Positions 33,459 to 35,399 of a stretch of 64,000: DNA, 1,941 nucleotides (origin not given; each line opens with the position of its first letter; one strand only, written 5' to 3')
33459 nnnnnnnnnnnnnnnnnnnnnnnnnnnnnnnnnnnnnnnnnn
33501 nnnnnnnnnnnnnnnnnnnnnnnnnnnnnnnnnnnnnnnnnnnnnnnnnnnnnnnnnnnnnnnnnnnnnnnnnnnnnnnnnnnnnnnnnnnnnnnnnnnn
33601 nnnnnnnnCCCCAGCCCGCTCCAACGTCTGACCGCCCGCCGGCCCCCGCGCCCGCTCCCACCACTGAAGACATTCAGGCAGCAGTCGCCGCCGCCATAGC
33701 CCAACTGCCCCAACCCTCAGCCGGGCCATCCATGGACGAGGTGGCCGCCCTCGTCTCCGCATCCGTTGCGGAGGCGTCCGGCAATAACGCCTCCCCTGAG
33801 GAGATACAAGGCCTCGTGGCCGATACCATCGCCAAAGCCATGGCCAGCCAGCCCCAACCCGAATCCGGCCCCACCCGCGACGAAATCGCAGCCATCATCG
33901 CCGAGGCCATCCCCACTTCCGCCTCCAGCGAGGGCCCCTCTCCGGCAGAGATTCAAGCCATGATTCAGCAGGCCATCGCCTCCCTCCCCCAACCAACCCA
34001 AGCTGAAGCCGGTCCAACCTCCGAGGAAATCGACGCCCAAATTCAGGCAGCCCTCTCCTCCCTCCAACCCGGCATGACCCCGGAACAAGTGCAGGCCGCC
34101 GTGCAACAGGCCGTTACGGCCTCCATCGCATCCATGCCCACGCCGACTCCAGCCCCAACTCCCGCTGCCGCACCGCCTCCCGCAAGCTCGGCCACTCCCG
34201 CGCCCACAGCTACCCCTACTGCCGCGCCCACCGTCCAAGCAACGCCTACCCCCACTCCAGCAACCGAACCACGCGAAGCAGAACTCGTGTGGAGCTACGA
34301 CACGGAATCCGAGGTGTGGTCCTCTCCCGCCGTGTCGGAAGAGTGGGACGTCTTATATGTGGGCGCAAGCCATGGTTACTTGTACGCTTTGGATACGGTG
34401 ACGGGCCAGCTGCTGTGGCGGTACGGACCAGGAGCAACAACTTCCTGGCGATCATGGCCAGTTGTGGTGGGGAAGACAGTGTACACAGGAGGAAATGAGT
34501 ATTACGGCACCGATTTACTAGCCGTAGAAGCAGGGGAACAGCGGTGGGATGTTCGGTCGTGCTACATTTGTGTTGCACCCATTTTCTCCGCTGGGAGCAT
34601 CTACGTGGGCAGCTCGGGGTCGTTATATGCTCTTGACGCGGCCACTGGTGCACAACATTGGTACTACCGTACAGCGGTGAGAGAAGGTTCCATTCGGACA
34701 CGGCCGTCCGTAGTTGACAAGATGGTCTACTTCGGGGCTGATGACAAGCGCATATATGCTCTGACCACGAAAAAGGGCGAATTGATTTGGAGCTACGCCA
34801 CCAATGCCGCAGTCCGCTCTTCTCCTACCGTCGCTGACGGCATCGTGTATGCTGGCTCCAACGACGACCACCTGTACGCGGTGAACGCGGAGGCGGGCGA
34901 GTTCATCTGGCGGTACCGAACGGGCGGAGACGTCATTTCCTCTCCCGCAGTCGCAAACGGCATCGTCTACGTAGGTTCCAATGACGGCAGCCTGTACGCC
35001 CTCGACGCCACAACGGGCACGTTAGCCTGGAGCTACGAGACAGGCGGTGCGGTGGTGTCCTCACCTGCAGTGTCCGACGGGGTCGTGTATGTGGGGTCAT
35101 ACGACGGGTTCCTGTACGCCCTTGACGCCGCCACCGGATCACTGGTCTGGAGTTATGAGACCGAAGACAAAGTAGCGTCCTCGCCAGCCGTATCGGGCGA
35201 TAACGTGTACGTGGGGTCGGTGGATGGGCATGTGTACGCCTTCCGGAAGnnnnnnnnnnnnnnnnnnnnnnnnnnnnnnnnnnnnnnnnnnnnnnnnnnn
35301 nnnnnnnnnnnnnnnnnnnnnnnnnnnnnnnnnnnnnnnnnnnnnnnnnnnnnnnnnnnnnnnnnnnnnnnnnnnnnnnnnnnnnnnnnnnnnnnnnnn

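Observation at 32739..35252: SPFH-TM-repeat-PQQ-propeller giant paralog with seven ~23-aa amphipathic repeats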

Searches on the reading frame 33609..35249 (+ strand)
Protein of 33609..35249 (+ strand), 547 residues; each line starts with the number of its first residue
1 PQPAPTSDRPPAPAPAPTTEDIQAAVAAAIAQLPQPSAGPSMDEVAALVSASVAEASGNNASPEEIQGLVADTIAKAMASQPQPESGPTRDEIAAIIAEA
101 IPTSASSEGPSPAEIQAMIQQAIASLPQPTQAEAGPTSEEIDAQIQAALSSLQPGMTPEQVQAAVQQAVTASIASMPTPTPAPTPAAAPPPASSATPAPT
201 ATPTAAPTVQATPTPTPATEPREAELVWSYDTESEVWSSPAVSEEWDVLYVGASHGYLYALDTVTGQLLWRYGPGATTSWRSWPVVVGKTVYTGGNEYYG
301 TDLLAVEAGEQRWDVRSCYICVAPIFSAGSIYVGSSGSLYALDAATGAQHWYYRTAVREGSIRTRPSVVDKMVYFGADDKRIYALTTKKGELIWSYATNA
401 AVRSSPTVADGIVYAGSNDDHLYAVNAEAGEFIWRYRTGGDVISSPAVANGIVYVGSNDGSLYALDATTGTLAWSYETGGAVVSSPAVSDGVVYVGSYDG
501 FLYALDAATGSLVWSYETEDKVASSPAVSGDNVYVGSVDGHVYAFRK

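Call 44: predict_structure(alignment_id=A4)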
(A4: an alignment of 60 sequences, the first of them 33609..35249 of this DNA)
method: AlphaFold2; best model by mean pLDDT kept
length: 547 residues; sequences in the alignment: 60
mean_pLDDT: 80.2   pTM: 0.63
mean pLDDT of the five models: 80.2, 80.0, 78.9, 78.5, 77.9
residues with pLDDT >= 90: 272; 70-90: 120; 50-70: 90; < 50: 65
segments of 3 or more residues with pLDDT < 50: 4-11, 33-37, 82-88, 127-132, 179-213
pLDDT, mean of each block of 10 residues (from residue 1): 43 62 63 52 73 81 78 75 44 63 56 68 55 61 78 82 79 65 35 31 31 51 92 96 95 93 97 72 86 72 81 81 90 93 95 89 95 97 98 98 98 98 98 98 98 98 98 98 98 98 98 97 97 98 97
secondary structure, 60 per line:
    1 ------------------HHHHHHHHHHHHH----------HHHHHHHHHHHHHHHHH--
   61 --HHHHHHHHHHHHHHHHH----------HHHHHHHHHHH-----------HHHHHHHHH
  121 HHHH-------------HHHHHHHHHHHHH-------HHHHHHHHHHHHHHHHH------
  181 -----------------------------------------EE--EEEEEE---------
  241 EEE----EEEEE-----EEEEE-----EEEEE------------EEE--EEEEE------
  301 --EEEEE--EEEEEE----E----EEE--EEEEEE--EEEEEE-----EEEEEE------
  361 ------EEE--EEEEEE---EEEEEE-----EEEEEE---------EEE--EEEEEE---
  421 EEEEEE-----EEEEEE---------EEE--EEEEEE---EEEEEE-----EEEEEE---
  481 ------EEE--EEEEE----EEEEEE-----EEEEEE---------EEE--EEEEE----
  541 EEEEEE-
elements in order: H19-31 H42-58 H63-79 H90-100 H112-124 H138-150 H158-174 E226-231 E241-243 E248-252 E258-262 E268-272 E285-287 E290-294 E303-307 E310-315 E325-327 E330-335 E338-343 E349-354 E367-369 E372-377 E381-386 E392-397 E407-409 E412-417 E421-426 E432-437 E447-449 E452-457 E461-466 E472-477 E487-489 E492-496 E501-506 E512-517 E527-529 E532-536 E541-546

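Call 50: fold_search(model_id=the predicted structure, library=pdb)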
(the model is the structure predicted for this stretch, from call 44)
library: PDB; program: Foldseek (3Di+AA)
matches with E <= 10: 1955; with E <= 0.001: 1911
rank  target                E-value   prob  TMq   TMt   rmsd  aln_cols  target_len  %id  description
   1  6tjg                  2.0e-31  1.00  0.55  0.93   1.5       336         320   34  Crystal structure of the computationally designed Cake8 protein (released 2020-05-06)
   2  6tji_A                2.6e-31  1.00  0.50  0.74   3.8       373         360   32  Crystal structure of the computationally designed Cake10 protein (released 2020-05-06)
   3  6tjh_A                3.7e-30  1.00  0.50  0.74   4.1       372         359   30  Crystal structure of the computationally designed Cake9 protein (released 2020-05-06)
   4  8prj                  8.0e-28  1.00  0.50  0.85   1.4       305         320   37  The structure of v31Bagel8 (released 2024-07-24)
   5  9a3d_MODEL_1_A        6.0e-27  1.00  0.55  0.76   3.4       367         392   21  Model of E. coli BamB by in-cell photo-crosslinking MS and deep learning (released 2023-02-24)
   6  3q7m                  2.4e-25  1.00  0.52  0.81   3.6       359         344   21  The crystal structure of BamB from the BAM complex in spacegroup I222 (released 2011-02-09)
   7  9cnw_B                2.8e-25  1.00  0.54  0.83   3.5       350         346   21  CryoEM structure of the APO-BAM complex in DDM detergent (released 2024-12-25)
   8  3q54                  5.2e-25  1.00  0.52  0.79   4.2       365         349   21  Crystal structure of Escherichia coli BamB (released 2012-05-09)
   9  4xga_A                6.4e-25  1.00  0.55  0.85   3.3       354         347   21  Crystal structure of BamB and BamA P3-5 complex from E.coli (released 2016-01-20)
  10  3prw                  7.6e-25  1.00  0.54  0.81   3.3       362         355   22  Crystal structure of the lipoprotein BamB (released 2011-01-19)
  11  8orr                  8.4e-25  1.00  0.54  0.83   3.3       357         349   22  Outer membrane protein assembly factor BamB from Klebsiella pneumoniae (released 2024-04-24)
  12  8bvq_B                8.4e-25  1.00  0.54  0.80   3.3       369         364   20  E. coli BAM complex (BamABCDE) bound to darobactin B (released 2023-05-24)
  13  9p1u_B                2.6e-24  1.00  0.54  0.84   3.3       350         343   21  beta-barrel assembly machine from Escherichia coli in an late state of LptD assembly (released 2026-03-11)
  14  9mge_B                4.1e-24  1.00  0.54  0.82   3.3       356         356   21  beta-barrel assembly machine from Escherichia coli in an early state of substrate assembly (released 2025-12-17)
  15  7tt1_B                4.8e-24  1.00  0.53  0.81   3.6       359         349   22  BamABCDE bound to substrate EspP class 4 (released 2022-03-30)
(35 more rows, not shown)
